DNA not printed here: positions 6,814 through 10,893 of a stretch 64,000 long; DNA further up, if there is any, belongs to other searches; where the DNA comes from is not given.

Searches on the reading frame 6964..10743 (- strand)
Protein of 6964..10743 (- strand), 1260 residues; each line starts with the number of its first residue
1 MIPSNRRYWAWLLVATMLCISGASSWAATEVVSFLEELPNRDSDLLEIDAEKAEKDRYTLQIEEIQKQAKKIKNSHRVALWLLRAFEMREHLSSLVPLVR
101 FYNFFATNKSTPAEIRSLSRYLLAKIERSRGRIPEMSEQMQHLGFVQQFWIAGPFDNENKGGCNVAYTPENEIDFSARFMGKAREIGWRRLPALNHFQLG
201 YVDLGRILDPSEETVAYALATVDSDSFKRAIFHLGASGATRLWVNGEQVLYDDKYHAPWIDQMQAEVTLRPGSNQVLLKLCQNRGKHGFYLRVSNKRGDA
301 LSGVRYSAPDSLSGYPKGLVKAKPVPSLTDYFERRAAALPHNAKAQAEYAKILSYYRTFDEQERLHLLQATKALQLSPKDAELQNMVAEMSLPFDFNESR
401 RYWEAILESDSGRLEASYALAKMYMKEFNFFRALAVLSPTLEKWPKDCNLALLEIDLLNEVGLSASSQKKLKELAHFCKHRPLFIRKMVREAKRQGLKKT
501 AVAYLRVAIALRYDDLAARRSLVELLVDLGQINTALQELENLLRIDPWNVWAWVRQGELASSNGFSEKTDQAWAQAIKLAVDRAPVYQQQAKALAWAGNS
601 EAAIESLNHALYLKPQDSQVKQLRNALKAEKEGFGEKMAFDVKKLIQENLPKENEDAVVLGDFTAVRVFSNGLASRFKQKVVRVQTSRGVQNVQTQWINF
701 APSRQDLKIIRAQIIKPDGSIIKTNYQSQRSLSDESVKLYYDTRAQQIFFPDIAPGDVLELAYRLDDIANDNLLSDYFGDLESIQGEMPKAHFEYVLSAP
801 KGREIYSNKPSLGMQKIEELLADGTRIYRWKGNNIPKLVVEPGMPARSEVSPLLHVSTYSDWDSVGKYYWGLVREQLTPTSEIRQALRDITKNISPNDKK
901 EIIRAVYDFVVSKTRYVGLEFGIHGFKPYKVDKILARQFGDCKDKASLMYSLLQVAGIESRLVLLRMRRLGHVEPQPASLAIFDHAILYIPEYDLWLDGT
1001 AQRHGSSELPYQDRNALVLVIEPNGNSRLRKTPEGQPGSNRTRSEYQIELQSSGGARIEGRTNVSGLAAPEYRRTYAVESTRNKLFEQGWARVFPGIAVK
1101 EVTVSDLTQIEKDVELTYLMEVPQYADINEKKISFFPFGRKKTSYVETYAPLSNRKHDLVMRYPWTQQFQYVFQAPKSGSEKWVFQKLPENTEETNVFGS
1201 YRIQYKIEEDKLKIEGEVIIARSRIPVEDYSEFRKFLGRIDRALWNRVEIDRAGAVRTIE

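Call 6: search_protein_families(library=pfam, proteins=[window:6964-10743:-], max_evalue=1)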
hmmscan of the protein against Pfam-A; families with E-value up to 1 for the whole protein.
window:6964-10743:- (1260 aa): 13 families
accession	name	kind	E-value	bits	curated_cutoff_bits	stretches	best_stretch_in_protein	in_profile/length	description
PF12969.12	DUF3857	-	5.3e-31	108.4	24.6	1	671-837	2-168/170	Domain of Unknown Function with PDB structure (DUF3857)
PF01841.26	Transglut_core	-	2.1e-07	31.6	23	1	890-964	3-76/108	Transglutaminase-like superfamily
PF12970.12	DUF3858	-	2.3e-06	28.2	27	1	1153-1237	23-103/116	Domain of Unknown Function with PDB structure (DUF3858)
PF13414.12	TPR_11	-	6e-06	26.3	26.8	1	526-554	4-32/42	TPR repeat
PF14559.12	TPR_19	-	4e-05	24.3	25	1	500-547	9-56/68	Tetratricopeptide repeat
PF13428.12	TPR_14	-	0.00023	22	23.5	1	517-559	2-44/44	Tetratricopeptide repeat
PF13371.12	TPR_9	-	0.0019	18.6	35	1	578-627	23-72/73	Tetratricopeptide repeat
PF13181.12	TPR_8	-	0.0029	18.1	25.7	1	585-617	2-34/34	Tetratricopeptide repeat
PF03704.23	BTAD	-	0.0038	18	22.1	1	510-553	56-99/146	Bacterial transcriptional activator domain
PF23914.1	TPR_CcmH_CycH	-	0.0066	16.7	42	1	543-653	43-154/158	Cytochrome c-type biogenesis protein H TPR domain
PF07719.23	TPR_2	-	0.17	12.5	27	1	585-617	2-34/34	Tetratricopeptide repeat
PF00515.34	TPR_1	-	0.18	12.1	27.8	0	585-617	2-34/34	Tetratricopeptide repeat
PF24656.1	CEPT76_peptidase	-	0.19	12.4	27.8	1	931-965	6-40/121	CEP76 peptidase-like domain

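Call 7: search_protein_families(library=ncbifam, proteins=[window:6964-10743:-], max_evalue=1)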
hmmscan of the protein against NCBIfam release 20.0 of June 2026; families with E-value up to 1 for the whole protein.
window:6964-10743:- (1260 aa): 8 families
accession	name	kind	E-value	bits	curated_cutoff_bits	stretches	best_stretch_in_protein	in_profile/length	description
TIGR02917.1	PEP_TPR_lipo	equivalog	2.4e-10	39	312.2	2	485-665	536-714/899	XrtA/PEP-CTERM system TPR-repeat protein PrsT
NF040959.1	MamA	equivalog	1.1e-08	34.8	200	1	484-622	39-177/204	magnetosome protein MamA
TIGR02521.1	type_IV_pilW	equivalog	0.00067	19.3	154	0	530-583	45-98/234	type IV pilus biogenesis/stability protein PilW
TIGR03939.1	PGA_TPR_OMP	equivalog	0.0013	17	366.65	1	518-631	397-510/800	poly-beta-1,6 N-acetyl-D-glucosamine export porin PgaA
TIGR02552.1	LcrH_SycD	equivalog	0.0062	16.3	104.8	1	530-631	32-133/136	SycD/LcrH family type III secretion system chaperone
NF047558.1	TPR_END_plus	domain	0.028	14.4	32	1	589-617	4-32/56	TPR end-of-group domain-containing protein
NF033920.0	C39_PA2778_fam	equivalog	0.03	13.8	150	1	526-615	166-255/255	PA2778 family cysteine peptidase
NF033758.1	gliding_GltE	equivalog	0.18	10.8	225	1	497-605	237-346/411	adventurous gliding motility TPR repeat lipoprotein GltE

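Call 102: search_protein_families(library=padloc, proteins=[window:6964-10743:-], max_evalue=0.01)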
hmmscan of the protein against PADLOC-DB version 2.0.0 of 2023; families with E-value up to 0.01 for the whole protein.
window:6964-10743:- (1260 aa): 0 families
